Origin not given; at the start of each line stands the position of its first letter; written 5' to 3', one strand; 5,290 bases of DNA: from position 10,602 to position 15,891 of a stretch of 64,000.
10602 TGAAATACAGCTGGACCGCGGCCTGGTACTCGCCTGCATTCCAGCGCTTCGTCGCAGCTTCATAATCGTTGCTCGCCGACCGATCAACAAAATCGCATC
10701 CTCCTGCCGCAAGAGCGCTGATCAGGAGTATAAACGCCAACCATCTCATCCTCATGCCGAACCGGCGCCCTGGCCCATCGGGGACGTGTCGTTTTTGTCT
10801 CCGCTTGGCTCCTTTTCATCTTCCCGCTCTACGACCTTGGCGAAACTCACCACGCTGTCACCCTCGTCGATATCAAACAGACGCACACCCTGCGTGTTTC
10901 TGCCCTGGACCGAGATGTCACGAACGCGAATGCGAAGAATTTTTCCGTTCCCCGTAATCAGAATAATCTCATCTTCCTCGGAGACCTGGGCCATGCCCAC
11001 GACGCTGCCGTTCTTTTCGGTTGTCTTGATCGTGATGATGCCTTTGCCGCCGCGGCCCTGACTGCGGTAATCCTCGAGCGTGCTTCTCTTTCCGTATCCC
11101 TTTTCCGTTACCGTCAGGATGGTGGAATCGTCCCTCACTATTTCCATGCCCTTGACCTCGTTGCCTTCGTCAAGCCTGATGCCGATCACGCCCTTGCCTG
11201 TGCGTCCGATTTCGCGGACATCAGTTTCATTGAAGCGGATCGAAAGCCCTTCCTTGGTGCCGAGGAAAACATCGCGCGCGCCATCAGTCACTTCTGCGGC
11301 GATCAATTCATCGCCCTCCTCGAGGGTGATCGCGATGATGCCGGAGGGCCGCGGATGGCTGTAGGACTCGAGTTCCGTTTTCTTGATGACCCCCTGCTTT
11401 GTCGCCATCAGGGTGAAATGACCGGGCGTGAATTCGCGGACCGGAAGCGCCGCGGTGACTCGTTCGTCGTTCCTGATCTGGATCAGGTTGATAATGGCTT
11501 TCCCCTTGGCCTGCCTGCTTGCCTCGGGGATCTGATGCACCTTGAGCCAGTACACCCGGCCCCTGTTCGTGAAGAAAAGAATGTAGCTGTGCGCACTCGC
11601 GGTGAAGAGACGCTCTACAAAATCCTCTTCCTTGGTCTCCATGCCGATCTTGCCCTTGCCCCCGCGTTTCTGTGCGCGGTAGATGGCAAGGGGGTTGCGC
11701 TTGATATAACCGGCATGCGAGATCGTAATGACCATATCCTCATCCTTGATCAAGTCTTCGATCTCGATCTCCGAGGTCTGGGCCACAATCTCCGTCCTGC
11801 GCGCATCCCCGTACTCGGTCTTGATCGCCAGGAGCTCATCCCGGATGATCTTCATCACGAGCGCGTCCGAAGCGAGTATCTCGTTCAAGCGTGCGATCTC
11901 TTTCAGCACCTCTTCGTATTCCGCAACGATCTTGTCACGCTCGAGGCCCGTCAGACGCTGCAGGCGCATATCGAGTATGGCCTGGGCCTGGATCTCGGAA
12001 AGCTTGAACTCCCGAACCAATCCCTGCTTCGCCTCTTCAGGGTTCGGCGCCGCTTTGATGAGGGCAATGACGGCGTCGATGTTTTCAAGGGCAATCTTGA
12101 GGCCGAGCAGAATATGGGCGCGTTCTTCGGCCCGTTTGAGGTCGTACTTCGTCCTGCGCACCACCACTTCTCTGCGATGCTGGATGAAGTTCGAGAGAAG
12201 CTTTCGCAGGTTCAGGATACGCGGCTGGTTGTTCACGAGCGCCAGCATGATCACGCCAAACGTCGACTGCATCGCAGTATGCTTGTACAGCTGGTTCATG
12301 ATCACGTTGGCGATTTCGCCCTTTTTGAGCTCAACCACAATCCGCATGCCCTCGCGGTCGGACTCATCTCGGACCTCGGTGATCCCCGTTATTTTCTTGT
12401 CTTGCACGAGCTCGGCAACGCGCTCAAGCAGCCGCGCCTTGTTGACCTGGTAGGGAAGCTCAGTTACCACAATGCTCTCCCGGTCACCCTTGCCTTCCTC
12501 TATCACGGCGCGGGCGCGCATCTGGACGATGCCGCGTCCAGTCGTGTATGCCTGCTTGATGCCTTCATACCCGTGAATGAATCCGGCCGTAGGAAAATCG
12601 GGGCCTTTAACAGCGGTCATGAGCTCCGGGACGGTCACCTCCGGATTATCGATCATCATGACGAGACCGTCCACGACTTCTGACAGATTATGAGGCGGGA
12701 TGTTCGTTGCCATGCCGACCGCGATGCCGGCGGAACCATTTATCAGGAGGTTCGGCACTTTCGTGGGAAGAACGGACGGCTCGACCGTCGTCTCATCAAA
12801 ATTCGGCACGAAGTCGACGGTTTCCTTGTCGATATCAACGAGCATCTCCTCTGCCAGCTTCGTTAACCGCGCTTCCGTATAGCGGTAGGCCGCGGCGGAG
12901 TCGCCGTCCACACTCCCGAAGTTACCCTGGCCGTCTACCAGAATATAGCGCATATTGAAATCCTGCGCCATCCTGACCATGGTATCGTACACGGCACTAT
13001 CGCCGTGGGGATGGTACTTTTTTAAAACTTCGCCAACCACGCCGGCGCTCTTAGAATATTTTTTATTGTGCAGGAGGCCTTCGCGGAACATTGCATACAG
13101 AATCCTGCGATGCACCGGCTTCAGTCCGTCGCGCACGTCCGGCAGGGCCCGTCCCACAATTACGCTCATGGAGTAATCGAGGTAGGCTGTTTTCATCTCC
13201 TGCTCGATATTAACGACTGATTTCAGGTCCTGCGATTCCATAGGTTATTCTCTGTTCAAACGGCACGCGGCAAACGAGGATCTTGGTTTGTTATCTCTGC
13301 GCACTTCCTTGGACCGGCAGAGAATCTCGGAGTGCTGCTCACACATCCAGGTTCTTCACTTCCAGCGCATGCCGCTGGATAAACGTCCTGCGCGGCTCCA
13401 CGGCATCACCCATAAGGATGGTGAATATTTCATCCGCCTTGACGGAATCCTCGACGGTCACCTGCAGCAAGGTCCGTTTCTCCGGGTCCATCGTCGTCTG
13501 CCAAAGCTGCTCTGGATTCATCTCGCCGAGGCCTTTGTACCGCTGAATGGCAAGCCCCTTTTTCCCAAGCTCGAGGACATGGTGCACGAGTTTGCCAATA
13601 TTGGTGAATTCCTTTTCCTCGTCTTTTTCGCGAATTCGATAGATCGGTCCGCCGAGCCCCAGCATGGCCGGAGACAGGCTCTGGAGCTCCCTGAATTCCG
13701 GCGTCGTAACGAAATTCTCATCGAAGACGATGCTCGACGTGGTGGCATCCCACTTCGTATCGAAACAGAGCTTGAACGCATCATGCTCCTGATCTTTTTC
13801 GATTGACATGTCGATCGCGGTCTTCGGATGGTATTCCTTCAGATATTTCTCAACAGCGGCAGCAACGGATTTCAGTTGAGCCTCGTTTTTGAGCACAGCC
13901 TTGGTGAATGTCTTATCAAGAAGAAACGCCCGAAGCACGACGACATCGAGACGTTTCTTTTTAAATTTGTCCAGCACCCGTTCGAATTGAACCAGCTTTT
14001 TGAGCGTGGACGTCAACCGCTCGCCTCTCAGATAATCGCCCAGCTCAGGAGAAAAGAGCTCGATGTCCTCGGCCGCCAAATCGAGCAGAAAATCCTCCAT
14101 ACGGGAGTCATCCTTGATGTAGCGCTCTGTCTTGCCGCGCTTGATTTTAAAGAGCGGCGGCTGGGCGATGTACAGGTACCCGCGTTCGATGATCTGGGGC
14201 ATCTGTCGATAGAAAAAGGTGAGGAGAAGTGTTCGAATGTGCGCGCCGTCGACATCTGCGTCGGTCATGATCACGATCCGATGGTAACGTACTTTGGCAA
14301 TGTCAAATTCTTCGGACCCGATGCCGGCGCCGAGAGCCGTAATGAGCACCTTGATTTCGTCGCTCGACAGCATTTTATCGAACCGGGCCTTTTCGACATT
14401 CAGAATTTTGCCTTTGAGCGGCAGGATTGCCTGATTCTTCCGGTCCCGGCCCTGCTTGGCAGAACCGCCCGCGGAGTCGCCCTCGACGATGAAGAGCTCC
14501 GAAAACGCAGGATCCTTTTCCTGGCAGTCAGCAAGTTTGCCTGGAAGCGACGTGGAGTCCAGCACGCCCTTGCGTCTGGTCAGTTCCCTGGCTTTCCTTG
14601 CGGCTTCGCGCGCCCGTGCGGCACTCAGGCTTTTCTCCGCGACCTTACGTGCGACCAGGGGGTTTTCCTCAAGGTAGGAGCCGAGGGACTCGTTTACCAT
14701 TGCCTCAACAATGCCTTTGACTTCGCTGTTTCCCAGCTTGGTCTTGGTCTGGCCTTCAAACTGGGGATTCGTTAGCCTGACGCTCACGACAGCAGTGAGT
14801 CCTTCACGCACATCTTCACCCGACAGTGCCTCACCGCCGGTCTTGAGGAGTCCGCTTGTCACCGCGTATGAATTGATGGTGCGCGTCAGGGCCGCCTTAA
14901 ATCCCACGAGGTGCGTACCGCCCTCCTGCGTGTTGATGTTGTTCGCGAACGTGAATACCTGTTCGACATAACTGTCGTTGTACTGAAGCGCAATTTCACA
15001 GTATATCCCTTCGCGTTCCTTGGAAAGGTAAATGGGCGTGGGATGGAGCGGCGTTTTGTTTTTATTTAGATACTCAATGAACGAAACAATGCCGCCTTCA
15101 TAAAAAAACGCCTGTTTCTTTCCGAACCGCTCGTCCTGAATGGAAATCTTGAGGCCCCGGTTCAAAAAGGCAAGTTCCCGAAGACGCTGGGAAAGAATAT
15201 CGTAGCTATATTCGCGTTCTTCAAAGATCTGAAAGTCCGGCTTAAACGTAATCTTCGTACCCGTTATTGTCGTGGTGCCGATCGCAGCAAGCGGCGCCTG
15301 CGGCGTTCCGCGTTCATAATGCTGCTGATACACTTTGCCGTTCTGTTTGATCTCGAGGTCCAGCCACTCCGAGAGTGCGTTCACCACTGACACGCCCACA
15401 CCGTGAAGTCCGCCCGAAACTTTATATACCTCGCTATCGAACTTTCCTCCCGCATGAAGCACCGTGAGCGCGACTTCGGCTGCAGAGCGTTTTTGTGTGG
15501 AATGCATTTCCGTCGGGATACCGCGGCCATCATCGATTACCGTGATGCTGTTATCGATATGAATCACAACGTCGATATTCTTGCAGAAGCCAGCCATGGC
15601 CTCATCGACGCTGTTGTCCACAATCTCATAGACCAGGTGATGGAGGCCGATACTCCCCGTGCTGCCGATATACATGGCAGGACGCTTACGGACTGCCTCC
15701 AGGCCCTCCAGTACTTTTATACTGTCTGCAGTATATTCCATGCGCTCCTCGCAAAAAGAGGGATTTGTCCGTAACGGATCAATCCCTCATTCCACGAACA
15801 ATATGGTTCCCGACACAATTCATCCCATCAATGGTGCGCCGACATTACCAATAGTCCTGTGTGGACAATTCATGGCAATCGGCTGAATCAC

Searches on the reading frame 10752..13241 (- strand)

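Call 50: search_protein_families(library=pfam, proteins=[window:10752-13241:-], max_evalue=0.001)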
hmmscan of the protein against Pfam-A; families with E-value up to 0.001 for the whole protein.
window:10752-13241:- (829 aa): 2 families
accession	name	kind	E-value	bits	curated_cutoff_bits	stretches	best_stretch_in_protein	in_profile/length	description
PF00521.26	DNA_topoisoIV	-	4.7e-170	566.6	31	1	31-470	1-431/432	DNA gyrase/topoisomerase IV, subunit A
PF03989.18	DNA_gyraseA_C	-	1.6e-75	248.8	27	6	708-754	3-48/48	DNA gyrase C-terminal domain, beta-propeller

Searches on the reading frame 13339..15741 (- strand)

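Call 50: search_protein_families(library=pfam, proteins=[window:13339-15741:-], max_evalue=0.001)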
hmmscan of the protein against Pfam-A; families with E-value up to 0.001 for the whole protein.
window:13339-15741:- (800 aa): 6 families
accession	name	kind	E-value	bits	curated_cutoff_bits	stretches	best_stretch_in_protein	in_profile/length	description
PF00204.31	DNA_gyraseB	-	1.3e-62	210.8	27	1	217-386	1-172/173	DNA gyrase B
PF00986.26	DNA_gyraseB_C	-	6.2e-32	110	29.8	1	727-789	1-63/63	DNA gyrase B subunit, carboxyl terminus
PF01751.28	Toprim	-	9.5e-19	67.8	23.1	1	415-527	1-95/96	Toprim domain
PF02518.31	HATPase_c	-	1.3e-15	58.2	26.4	1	31-169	4-108/111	Histidine kinase-, DNA gyrase B-, and HSP90-like ATPase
PF18053.6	GyrB_insert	-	1.8e-10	41.4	26.1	1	569-711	10-152/167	DNA gyrase B subunit insert domain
PF21249.2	GyrB_hook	-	5.6e-08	32.7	23.7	1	529-556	1-28/29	GyrB, hook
